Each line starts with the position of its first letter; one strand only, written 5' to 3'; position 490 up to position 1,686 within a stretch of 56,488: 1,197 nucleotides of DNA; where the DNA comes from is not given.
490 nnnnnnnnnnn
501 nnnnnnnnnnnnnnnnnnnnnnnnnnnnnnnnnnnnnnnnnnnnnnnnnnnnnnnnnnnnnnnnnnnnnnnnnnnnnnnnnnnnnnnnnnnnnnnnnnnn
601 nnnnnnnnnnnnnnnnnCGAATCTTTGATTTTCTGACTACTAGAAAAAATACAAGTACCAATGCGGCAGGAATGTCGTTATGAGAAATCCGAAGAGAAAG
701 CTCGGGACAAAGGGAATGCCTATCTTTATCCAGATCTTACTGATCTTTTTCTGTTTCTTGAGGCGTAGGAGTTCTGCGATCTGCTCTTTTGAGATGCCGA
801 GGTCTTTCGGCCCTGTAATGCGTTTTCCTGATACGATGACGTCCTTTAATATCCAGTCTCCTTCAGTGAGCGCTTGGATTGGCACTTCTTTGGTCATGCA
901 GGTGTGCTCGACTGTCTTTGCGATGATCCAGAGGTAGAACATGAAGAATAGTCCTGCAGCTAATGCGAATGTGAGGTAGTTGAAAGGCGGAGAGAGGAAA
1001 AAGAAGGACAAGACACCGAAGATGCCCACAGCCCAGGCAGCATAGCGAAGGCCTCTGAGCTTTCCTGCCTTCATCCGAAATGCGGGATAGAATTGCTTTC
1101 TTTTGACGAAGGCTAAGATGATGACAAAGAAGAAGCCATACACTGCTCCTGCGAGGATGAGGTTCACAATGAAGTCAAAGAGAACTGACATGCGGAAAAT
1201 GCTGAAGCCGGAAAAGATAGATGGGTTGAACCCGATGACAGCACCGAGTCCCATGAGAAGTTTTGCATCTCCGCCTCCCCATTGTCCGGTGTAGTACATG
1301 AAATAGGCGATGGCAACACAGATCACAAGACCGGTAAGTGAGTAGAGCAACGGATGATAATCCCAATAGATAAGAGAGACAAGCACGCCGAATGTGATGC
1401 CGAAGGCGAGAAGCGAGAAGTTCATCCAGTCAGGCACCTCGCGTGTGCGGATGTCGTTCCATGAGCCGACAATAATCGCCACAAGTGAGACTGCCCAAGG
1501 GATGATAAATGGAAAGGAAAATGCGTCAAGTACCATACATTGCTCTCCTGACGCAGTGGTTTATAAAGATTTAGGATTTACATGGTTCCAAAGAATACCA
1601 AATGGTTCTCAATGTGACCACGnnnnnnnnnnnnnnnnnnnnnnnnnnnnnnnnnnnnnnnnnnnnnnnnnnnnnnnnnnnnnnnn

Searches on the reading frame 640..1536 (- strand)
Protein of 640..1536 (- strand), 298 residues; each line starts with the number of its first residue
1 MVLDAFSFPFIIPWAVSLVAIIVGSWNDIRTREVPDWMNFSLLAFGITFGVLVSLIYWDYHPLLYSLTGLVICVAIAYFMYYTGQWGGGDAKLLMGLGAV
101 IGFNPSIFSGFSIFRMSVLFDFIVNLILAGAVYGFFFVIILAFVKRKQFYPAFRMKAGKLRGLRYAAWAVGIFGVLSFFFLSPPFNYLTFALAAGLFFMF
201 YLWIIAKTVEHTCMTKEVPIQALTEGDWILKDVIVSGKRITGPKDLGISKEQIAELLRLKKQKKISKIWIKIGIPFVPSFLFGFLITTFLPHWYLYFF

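Call 108: find_encoding_contigs(protein=window:640-1536:-, flank=6000, max_places=6)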
Protein window:640-1536:- (298 aa): 1 contig read that carries it; 1 place shown.
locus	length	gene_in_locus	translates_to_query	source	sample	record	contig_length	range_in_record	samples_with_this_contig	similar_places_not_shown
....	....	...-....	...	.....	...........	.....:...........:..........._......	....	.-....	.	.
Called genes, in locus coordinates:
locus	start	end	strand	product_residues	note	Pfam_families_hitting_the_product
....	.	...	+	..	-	?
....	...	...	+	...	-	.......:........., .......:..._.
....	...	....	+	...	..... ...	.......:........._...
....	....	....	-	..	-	-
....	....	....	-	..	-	?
